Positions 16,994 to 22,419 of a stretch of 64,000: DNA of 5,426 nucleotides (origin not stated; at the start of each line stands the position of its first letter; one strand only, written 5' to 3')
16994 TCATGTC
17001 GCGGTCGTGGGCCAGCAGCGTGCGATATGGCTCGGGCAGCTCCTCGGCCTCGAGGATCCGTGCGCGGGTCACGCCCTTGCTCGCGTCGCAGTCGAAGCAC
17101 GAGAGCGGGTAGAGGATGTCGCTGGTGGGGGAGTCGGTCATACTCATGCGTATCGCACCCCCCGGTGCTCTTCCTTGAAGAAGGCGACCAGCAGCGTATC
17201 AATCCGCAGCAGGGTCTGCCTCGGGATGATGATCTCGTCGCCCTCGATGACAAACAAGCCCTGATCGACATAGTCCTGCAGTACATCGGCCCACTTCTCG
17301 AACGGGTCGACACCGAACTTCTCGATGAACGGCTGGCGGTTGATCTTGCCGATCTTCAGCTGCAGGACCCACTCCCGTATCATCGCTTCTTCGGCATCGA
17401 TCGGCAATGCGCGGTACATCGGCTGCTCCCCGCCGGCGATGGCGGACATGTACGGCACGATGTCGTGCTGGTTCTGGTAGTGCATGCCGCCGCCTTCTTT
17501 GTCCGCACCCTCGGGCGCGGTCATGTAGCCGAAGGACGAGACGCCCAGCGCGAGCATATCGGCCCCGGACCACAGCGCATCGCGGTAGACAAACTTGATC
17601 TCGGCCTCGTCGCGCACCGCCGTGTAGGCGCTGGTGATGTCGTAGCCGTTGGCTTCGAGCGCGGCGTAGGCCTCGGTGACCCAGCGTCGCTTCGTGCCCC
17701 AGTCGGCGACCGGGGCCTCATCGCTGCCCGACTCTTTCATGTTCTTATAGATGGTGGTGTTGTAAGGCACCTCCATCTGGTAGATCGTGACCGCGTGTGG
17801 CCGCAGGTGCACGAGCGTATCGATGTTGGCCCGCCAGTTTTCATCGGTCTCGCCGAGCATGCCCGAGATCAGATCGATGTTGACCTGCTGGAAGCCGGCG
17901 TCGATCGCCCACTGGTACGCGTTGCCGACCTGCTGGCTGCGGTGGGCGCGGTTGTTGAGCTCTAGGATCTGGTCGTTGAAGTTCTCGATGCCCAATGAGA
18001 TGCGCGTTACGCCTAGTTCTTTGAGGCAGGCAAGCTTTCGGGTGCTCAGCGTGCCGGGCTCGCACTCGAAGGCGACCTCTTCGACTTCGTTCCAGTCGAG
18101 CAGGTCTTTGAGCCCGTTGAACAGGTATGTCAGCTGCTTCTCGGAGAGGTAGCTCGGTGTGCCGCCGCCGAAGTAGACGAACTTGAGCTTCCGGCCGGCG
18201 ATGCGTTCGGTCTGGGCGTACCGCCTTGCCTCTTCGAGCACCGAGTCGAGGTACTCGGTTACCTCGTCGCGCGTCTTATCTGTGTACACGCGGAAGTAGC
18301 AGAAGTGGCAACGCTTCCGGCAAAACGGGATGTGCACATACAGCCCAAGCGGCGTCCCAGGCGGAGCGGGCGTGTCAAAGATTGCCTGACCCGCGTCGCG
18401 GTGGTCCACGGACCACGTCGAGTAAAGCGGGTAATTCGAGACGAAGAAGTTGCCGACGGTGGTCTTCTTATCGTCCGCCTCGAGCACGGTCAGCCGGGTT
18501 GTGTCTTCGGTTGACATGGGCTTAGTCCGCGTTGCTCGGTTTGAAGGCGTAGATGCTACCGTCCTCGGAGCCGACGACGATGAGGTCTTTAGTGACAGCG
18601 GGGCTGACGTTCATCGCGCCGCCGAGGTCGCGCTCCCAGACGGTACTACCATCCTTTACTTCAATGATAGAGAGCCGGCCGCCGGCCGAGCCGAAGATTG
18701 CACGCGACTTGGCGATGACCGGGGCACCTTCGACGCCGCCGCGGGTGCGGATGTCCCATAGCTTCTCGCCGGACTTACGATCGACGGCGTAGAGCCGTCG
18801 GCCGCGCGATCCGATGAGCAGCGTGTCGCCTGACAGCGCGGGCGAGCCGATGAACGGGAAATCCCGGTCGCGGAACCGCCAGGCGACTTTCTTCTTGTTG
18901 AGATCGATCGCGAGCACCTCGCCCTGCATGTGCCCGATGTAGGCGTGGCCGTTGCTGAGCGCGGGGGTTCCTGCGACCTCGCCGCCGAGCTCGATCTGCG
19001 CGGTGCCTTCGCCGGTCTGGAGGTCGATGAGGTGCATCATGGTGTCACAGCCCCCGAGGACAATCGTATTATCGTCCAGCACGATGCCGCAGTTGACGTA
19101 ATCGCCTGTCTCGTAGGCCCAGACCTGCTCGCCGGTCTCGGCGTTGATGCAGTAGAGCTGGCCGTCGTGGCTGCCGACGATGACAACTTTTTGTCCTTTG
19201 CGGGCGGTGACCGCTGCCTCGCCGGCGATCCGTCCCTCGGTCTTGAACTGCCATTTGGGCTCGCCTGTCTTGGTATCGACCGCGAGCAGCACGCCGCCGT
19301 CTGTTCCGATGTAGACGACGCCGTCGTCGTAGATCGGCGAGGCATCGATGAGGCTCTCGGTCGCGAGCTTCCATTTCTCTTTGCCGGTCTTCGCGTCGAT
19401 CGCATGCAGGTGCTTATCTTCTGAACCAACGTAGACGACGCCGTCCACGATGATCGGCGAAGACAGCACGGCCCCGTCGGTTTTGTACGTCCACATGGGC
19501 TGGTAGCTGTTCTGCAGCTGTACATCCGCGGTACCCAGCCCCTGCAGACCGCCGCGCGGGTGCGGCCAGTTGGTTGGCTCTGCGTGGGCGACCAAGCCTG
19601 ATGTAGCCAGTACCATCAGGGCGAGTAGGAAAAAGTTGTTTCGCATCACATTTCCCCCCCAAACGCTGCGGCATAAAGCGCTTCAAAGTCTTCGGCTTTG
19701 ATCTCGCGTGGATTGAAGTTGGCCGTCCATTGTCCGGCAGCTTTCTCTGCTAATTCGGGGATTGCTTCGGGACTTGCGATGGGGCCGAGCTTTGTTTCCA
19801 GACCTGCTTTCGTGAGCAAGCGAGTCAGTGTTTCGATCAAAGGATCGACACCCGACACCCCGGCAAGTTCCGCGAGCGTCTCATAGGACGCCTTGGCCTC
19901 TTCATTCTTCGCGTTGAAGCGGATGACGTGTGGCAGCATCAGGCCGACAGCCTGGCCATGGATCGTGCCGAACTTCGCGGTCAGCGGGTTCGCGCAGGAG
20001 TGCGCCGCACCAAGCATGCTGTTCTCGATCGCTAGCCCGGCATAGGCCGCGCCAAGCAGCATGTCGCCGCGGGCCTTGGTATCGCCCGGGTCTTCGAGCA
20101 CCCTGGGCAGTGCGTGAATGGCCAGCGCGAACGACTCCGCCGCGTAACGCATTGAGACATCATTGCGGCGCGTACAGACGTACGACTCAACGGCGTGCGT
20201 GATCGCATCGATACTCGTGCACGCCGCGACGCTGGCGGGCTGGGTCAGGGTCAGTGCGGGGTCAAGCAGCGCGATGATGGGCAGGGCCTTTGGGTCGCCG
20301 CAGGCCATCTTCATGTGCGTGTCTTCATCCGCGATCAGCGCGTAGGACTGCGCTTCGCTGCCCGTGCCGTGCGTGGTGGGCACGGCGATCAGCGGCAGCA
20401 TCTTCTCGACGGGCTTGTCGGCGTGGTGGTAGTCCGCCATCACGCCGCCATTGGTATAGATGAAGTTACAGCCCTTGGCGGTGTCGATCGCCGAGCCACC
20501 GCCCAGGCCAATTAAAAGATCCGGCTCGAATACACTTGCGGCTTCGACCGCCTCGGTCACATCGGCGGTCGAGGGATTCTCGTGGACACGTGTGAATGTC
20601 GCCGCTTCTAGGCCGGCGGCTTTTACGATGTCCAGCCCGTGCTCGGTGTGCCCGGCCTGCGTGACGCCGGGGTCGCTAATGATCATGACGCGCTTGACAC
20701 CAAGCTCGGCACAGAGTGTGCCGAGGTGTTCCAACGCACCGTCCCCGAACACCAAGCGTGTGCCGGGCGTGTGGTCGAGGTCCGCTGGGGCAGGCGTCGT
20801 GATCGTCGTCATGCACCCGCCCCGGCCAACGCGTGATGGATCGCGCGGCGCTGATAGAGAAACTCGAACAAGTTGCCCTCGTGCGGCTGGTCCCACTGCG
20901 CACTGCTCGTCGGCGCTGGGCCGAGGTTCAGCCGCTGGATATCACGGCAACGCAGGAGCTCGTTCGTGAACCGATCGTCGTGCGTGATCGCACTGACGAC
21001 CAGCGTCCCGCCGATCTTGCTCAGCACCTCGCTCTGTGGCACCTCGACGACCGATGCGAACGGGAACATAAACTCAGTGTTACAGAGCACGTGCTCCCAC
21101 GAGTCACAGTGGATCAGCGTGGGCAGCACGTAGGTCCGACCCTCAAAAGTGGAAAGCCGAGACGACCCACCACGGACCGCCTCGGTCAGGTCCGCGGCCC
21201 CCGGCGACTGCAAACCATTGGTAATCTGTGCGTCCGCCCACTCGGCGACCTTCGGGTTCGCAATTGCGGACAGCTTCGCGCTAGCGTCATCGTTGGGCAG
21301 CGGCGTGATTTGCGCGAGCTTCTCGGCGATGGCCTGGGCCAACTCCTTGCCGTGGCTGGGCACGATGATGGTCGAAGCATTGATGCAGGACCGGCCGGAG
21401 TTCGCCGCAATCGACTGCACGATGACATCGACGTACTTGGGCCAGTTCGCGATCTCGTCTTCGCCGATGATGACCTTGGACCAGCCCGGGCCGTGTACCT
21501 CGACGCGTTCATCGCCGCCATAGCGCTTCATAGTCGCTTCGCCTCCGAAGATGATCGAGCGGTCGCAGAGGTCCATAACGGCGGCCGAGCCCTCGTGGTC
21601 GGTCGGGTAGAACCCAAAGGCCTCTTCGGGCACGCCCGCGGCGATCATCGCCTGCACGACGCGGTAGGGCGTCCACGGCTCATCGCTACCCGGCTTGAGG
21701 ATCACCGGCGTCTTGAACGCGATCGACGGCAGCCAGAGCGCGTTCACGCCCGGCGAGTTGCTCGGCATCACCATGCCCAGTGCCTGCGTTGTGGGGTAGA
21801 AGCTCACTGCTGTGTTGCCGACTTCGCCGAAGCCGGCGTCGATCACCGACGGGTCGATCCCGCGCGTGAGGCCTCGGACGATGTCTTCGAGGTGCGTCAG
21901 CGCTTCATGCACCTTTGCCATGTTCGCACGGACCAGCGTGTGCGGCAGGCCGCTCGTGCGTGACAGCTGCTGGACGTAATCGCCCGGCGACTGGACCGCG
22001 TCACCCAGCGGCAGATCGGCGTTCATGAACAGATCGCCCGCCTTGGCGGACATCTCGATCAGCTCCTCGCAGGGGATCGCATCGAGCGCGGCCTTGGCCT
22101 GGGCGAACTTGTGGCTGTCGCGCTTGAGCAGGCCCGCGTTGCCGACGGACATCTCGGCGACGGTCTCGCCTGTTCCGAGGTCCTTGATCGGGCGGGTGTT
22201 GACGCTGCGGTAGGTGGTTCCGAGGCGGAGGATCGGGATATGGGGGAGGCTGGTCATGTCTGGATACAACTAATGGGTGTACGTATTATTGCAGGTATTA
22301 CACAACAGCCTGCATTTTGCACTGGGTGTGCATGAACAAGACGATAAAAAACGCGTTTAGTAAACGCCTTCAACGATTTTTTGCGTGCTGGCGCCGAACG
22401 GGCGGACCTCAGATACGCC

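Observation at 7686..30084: Candidate undescribed system: MarR-controlled 17-gene operon for a modified aromatic metabolite or cofactor with no PKS/NRPS core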

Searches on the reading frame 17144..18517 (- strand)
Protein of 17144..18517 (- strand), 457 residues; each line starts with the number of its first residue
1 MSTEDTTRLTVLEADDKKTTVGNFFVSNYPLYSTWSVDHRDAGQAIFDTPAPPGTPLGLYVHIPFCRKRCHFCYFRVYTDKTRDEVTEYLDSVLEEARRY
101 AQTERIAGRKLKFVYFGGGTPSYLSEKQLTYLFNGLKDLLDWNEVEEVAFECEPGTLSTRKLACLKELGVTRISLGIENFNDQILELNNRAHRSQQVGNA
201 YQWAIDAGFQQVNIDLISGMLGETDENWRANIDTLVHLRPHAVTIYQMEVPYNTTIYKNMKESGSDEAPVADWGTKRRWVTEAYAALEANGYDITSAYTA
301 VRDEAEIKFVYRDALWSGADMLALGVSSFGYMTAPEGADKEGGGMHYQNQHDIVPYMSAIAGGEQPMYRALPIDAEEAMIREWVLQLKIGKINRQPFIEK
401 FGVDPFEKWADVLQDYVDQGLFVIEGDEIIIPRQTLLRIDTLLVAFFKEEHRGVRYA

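Call 3: search_protein_families(library=pfam, proteins=[window:17144-18517:-])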
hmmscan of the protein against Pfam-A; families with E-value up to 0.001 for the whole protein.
window:17144-18517:- (457 aa): 1 family
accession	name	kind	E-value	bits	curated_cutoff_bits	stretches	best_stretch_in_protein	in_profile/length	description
PF04055.27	Radical_SAM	-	2.6e-24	86.7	29.5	1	60-231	1-162/166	Radical SAM superfamily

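Call 5: search_protein_families(library=ncbifam, proteins=[window:17144-18517:-], max_evalue=0.01)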
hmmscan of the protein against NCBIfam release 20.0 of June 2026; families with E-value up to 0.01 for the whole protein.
window:17144-18517:- (457 aa): 28 families (the best 25 are shown)
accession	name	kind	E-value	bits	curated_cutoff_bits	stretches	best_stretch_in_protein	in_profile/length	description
TIGR00539.1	hemN_rel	equivalog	1.3e-50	172.5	205.4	1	59-339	3-271/361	radical SAM family heme chaperone HemW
NF006067.1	PRK08208.1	equivalog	2.8e-50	171.5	380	1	56-447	35-415/427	STM4012 family radical SAM protein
TIGR04107.1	rSAM_HutW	equivalog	4e-50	170.9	400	1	58-427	41-395/419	heme anaerobic degradation radical SAM methyltransferase ChuW/HutW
TIGR00538.1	hemN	equivalog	3.4e-47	161.3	324.95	1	40-441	34-433/454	oxygen-independent coproporphyrinogen III oxidase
TIGR03994.1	rSAM_HemZ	equivalog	1.1e-46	159.8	321.4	1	57-262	85-290/401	coproporphyrinogen dehydrogenase HemZ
NF006064.0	PRK08207.2-2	equivalog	5e-42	144.5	504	1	57-260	145-350/465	coproporphyrinogen III oxidase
NF006060.0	PRK08207.1-3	equivalog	6.3e-35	120.8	653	1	57-262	150-358/477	coproporphyrinogen III oxidase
NF006385.0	PRK08629.1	equivalog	1.9e-30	106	355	1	59-404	55-371/439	coproporphyrinogen III oxidase family protein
NF004567.0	PRK05904.1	equivalog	3.6e-30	105.3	355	1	59-332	9-267/353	coproporphyrinogen III oxidase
NF006061.0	PRK08207.1-4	equivalog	5.7e-28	98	702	1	58-260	175-380/501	coproporphyrinogen III oxidase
NF005133.0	PRK06582.1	equivalog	6.8e-28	97.8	597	1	57-308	12-258/390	coproporphyrinogen III oxidase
NF006063.0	PRK08207.2-1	equivalog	2.4e-27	95.7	1074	1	57-260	193-398/518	coproporphyrinogen III oxidase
NF006062.0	PRK08207.1-5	equivalog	1.6e-25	89.9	1007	1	58-257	150-352/476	coproporphyrinogen III oxidase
NF006065.0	PRK08207.2-4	equivalog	1.8e-23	83.3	922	1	58-250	170-368/484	coproporphyrinogen III oxidase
NF006066.0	PRK08207.2-5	equivalog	1.6e-22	79.8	1117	1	58-250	192-386/518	coproporphyrinogen III oxidase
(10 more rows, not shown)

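Call 56: search_solved_structures(query=window:17144-18517:-, max_evalue=0.00001)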
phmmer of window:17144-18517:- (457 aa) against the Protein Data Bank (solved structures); distinct sequences matched with E-value up to 0.00001: 2.
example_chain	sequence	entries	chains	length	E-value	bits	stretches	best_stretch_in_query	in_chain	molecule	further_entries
1olt_A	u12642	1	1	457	9.1e-33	117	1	29-384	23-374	OXYGEN-INDEPENDENT COPROPORPHYRINOGEN III OXIDASE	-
9p2u_A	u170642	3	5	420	1.9e-25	92.9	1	57-254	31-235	Radical S-adenosylmethionine methyltransferase NocN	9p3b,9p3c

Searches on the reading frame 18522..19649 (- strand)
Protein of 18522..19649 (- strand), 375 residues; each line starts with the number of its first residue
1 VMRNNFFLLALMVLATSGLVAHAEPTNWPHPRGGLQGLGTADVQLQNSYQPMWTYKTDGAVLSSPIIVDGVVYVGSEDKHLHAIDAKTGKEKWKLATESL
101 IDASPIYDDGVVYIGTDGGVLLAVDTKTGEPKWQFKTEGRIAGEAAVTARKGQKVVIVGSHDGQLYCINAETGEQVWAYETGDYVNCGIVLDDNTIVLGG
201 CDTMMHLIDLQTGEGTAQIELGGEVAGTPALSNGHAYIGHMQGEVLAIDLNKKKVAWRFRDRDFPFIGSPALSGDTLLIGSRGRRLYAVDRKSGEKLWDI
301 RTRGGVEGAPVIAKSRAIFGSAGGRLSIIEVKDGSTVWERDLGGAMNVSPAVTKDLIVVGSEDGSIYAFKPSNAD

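Call 3: search_protein_families(library=pfam, proteins=[window:18522-19649:-])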
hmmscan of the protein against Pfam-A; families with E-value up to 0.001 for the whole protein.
window:18522-19649:- (375 aa): 13 families
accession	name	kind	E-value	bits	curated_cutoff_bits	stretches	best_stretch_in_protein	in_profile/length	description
PF13570.13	Beta-prop_ACSF4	-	2.8e-69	234.5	133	3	101-307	5-217/329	Beta-alanine-activating enzyme, beta-propeller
PF13360.13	PQQ_2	-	3.9e-46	158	27.6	2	51-214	55-228/233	Outer membrane protein assembly factor BamB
PF01011.28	PQQ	-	1e-22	81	26.7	2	100-186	48-147/595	Glucose/ethanol/alcohol dehydrogenase, beta-propeller domain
PF24796.1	WDR55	-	1.4e-08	34.6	200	1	72-200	68-198/296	WDR55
PF25293.1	Beta-prop_EMC1_N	-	4e-08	33.6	34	1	72-191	34-159/219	EMC1 N-terminal beta-propeller domain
PF23414.1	Beta-prop_EML_2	-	1.6e-07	31.5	90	1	73-171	14-111/266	Echinoderm microtubule-associated protein second beta-propeller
PF25292.1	Beta-prop_CGLA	-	1.7e-07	31.4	26.8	1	119-217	9-110/316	Lambda-carrageenase beta-propeller domain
PF24807.1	WD40_CDC20-Fz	-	3.8e-07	30.2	200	0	145-215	55-125/292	CDC20/Fizzy WD40 domain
PF17005.11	WD40_like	-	3.2e-05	23.9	40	0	151-248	10-107/301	WD40-like domain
PF25174.1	Beta-prop_THOC3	-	7.4e-05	22.3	305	1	53-222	83-254/272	THOC3 beta-propeller domain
PF25171.1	Beta-prop_WDR36-Utp21_1st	-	0.00017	21.6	80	0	96-256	63-228/266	WDR36/Utp21 first beta-propeller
PF12894.13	ANAPC4_WD40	-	0.00042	20.9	22.9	0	151-184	48-81/91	Anaphase-promoting complex subunit 4 WD40 domain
PF23727.1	Beta-prop_FAM234A_B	-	0.00077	18.5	26.4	0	151-180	85-117/467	FAM234A/B beta-propeller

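Call 5: search_protein_families(library=ncbifam, proteins=[window:18522-19649:-], max_evalue=0.01)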
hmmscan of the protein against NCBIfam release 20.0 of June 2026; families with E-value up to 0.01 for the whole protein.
window:18522-19649:- (375 aa): 9 families
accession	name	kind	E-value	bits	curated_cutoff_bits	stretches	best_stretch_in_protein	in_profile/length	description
TIGR03300.1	assembly_YfgL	equivalog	4e-48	164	285.2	4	50-134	126-215/377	outer membrane protein assembly factor BamB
NF053615.1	SerThrKinAfsKStmc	equivalog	8.5e-38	130.5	1300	3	226-369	657-799/809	protein serine/threonine kinase AfsK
NF008351.0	PRK11138.1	equivalog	7.2e-35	120.2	423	4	50-97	141-188/394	outer membrane protein assembly factor BamB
TIGR03075.1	PQQ_enz_alc_DH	subfamily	3.8e-30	105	480.05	3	102-186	62-153/530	PQQ-dependent dehydrogenase, methanol/ethanol family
TIGR04528.1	acido_non_PQQ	subfamily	1.4e-21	76.9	650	3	101-183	50-132/493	acido-empty-quinoprotein group A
NF041516.1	PA2928_fam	subfamily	1.1e-14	54.7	70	2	119-176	314-372/376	PA2928 family protein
TIGR03074.1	PQQ_membr_DH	subfamily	1.2e-11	43.3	832.65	1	63-182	207-308/783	membrane-bound PQQ-dependent dehydrogenase, glucose/quinate/shikimate family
NF040673.1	PLuB_PQQ_rpt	exception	6.8e-07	28.5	250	1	117-198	265-344/395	PLuB system PQQ-binding repeat protein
NF050114.1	Rv3212_fam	equivalog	9.1e-07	28.4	150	0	44-94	49-96/393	Rv3212 family protein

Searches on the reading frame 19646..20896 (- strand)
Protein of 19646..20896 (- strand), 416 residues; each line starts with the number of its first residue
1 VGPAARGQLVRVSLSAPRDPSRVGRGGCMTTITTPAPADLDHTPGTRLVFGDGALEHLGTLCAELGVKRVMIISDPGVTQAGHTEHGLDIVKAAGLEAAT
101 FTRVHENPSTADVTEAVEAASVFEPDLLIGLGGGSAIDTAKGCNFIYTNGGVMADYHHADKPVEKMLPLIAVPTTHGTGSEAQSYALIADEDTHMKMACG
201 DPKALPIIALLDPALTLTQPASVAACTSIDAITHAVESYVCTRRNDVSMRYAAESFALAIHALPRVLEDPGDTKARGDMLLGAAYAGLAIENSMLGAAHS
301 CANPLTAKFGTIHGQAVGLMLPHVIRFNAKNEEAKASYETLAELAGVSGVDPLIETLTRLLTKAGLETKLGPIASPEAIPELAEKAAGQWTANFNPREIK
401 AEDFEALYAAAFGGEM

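Call 3: search_protein_families(library=pfam, proteins=[window:19646-20896:-])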
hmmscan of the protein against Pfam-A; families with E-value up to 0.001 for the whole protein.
window:19646-20896:- (416 aa): 3 families
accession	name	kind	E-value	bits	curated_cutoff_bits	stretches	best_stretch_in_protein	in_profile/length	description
PF00465.25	Fe-ADH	-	9.9e-48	162.3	31.3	1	46-213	2-168/168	Iron-containing alcohol dehydrogenase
PF25137.1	ADH_Fe_C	-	1.4e-34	119.9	27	1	225-412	2-194/194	Fe-containing alcohol dehydrogenase family, C-terminal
PF13685.12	Fe-ADH_2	-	5e-12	46.5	28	1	49-144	1-94/149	Iron-containing alcohol dehydrogenase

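Call 5: search_protein_families(library=ncbifam, proteins=[window:19646-20896:-], max_evalue=0.01)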
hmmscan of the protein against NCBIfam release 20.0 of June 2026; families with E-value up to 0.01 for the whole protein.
window:19646-20896:- (416 aa): 16 families
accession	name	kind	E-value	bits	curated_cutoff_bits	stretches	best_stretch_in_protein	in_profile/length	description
NF041833.1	Fe_ADH_ErcA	equivalog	2.6e-78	263.8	550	1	48-412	11-382/382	alcohol dehydrogenase-like regulatory protein ErcA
NF053866.1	CholDhdGbsBBac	equivalog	9.2e-64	215.5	550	1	46-412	16-391/392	choline dehydrogenase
TIGR02638.1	lactal_redase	equivalog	4.2e-62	210.1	523.15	1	50-408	12-379/379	lactaldehyde reductase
NF010378.0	PRK13805.1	equivalog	5.4e-62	209.8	951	1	50-338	467-767/872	bifunctional acetaldehyde-CoA/alcohol dehydrogenase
NF058672.1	4HyButDHCUPNE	equivalog_domain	1.6e-60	205.3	500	1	46-411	8-377/378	4-hydroxybutyrate dehydrogenase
NF007911.0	PRK10624.1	equivalog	2.8e-58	197.7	537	1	50-411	13-381/382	lactaldehyde reductase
NF050025.1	SulfAcetaldRedSarD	equivalog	1.1e-49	169.3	700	1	43-333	6-296/385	sulfoacetaldehyde reductase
NF007363.0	PRK09860.1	equivalog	3.9e-49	167.8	581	1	49-410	13-381/383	L-threonine dehydrogenase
TIGR03405.1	Phn_Fe-ADH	equivalog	1.8e-48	165.2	423.7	1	49-370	8-326/355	iron-containing alcohol dehydrogenase PsrA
NF011998.0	PRK15454.1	equivalog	4.5e-41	140.9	556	1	49-411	31-394/395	ethanolamine utilization ethanol dehydrogenase EutG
TIGR04266.1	NDMA_methanol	equivalog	3.6e-31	108.4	625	1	43-352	14-322/420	NDMA-dependent methanol dehydrogenase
NF011717.0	PRK15138.1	equivalog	7.1e-26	91.2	645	1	42-386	7-360/387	alcohol dehydrogenase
NF041822.1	daptide_DH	equivalog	1.2e-18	67.1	300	1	69-411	2-362/363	daptide-type RiPP biosynthesis dehydogenase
NF006941.0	PRK09423.1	subfamily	2.9e-10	39.5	336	1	46-148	9-108/367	glycerol dehydrogenase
NF002022.0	PRK00843.1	equivalog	9e-07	28.2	413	1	47-143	13-106/350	NAD(P)-dependent glycerol-1-phosphate dehydrogenase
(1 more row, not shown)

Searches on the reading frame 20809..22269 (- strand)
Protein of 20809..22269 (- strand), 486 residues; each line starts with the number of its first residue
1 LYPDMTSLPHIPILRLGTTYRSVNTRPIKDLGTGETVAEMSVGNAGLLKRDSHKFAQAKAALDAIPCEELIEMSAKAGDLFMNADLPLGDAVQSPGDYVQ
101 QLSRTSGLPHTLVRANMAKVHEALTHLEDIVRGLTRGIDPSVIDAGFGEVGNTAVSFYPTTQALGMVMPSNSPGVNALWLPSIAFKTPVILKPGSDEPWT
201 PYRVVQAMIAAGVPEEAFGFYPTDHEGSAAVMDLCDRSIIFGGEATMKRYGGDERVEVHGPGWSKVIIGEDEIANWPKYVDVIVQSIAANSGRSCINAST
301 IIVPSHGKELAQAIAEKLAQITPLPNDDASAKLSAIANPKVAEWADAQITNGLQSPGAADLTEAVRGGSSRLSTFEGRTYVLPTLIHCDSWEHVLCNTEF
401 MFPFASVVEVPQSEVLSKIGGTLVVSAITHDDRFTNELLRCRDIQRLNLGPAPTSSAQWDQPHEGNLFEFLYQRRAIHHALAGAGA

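Call 3: search_protein_families(library=pfam, proteins=[window:20809-22269:-])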
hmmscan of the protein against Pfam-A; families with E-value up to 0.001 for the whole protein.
window:20809-22269:- (486 aa): 1 family
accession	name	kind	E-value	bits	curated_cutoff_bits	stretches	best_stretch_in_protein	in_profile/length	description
PF00171.27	Aldedh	-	7.7e-16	58.1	23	1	118-412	88-381/461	Aldehyde dehydrogenase family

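Call 5: search_protein_families(library=ncbifam, proteins=[window:20809-22269:-], max_evalue=0.01)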
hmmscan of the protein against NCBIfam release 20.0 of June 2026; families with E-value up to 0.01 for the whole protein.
window:20809-22269:- (486 aa): 16 families
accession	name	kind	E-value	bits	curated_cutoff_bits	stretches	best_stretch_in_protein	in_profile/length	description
TIGR01722.1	MMSDH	subfamily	8.2e-11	41.3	448.5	1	153-410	126-389/477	CoA-acylating methylmalonate-semialdehyde dehydrogenase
NF045735.1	PaDhStyDPseudo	equivalog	2e-06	26.8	850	1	23-390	17-377/483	phenylacetaldehyde dehydrogenase StyD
TIGR02278.1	PaaN-DH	equivalog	2.6e-06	26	562.8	1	267-438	261-432/664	phenylacetic acid degradation bifunctional protein PaaZ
NF040869.1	G3PDH_Arch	equivalog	7.5e-06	24.9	780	1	181-408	181-405/502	NADP-dependent glyceraldehyde-3-phosphate dehydrogenase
NF006992.0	PRK09457.1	subfamily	4.6e-05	22.3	514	1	180-408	156-384/487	succinylglutamate-semialdehyde dehydrogenase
TIGR02299.1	HpaE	equivalog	5.7e-05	21.9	638.35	1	157-408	132-391/488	5-carboxymethyl-2-hydroxymuconate semialdehyde dehydrogenase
NF008868.0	PRK11903.1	equivalog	0.00018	20.2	444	1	187-437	177-442/521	3,4-dehydroadipyl-CoA semialdehyde dehydrogenase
NF009725.0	PRK13252.1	equivalog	0.00022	19.8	593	1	171-411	153-397/488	betaine-aldehyde dehydrogenase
TIGR01780.1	SSADH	subfamily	0.00045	19.2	646.35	1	182-412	141-371/448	succinate-semialdehyde dehydrogenase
NF042993.1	AlphKGSA_gudD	equivalog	0.0006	18.7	770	1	164-412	144-397/481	alpha-ketoglutaric semialdehyde dehydrogenase GucD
NF052305.1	DioxValDhHalo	equivalog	0.0016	17.4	750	1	165-413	146-398/483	2,5-dioxovalerate dehydrogenase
TIGR01804.1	BADH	equivalog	0.0016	17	668.6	1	163-410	133-388/467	betaine-aldehyde dehydrogenase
TIGR03250.1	PhnAcAld_DH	equivalog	0.0022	16.7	635.65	1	178-370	159-355/472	phosphonoacetaldehyde dehydrogenase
NF002852.0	PRK03137.1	subfamily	0.0038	16.1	648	0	182-399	195-415/514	L-glutamate gamma-semialdehyde dehydrogenase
TIGR01236.1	D1pyr5carbox1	equivalog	0.0086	14.7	613.6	0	282-413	305-431/533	L-glutamate gamma-semialdehyde dehydrogenase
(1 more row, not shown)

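Call 25: search_protein_families(library=pfam, proteins=[window:20809-22269:-], max_evalue=10)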
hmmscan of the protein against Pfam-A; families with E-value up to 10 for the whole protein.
window:20809-22269:- (486 aa): 2 families
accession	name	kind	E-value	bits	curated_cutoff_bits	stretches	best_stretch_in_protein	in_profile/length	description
PF00171.27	Aldedh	-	7.7e-16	58.1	23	1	118-412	88-381/461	Aldehyde dehydrogenase family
PF05893.19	LuxC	-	0.0018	17.7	21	1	167-330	95-272/401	Acyl-CoA reductase (LuxC)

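Call 59: search_solved_structures(query=window:20809-22269:-, max_evalue=0.001)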
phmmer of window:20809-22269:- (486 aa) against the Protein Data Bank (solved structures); distinct sequences matched with E-value up to 0.001: 20.
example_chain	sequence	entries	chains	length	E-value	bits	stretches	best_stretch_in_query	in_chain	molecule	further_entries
6b4r_A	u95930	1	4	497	9.2e-09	37.6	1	163-419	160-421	KauB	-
4e4g_A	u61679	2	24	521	2.4e-08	36.3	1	140-411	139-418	Methylmalonate-semialdehyde dehydrogenase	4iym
5iuu_A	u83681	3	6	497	1.4e-07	33.8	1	164-414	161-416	Aldehyde dehydrogenase family protein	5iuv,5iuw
4o5h_A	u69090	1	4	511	8.3e-07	31.2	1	132-353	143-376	Phenylacetaldehyde dehydrogenase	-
7jso_A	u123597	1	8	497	2.5e-06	29.6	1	164-414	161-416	Aldehyde dehydrogenase family protein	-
3b4w_A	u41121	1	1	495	2.9e-06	29.4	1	148-407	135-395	Aldehyde dehydrogenase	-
1ky8_A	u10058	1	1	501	5.9e-06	28.4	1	167-413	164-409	glyceraldehyde-3-phosphate dehydrogenase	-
4go3_A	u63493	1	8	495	1.2e-05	27.4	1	162-414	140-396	Putative gamma-hydroxymuconic semialdehyde dehydrogenase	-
4go4_A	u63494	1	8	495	1.2e-05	27.4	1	162-414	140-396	Putative gamma-hydroxymuconic semialdehyde dehydrogenase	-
5kf0_A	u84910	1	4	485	2.6e-05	26.3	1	180-369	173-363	Aldehyde dehydrogenase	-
7swk_A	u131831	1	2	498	3.1e-05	26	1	169-421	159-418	Betaine aldehyde dehydrogenase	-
1uxv_A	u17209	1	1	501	3.8e-05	25.7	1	167-412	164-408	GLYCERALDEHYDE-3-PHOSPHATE DEHYDROGENASE (NADP+)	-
5jry_A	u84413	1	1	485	5.1e-05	25.3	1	180-375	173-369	NAD-dependent aldehyde dehydrogenase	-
1uxn_A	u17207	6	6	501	0.00013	23.9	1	167-412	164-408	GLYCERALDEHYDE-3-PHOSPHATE DEHYDROGENASE (NADP+)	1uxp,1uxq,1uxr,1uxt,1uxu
9q0d_A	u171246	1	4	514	0.00019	23.4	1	140-322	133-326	methylmalonate-semialdehyde dehydrogenase (CoA acylating)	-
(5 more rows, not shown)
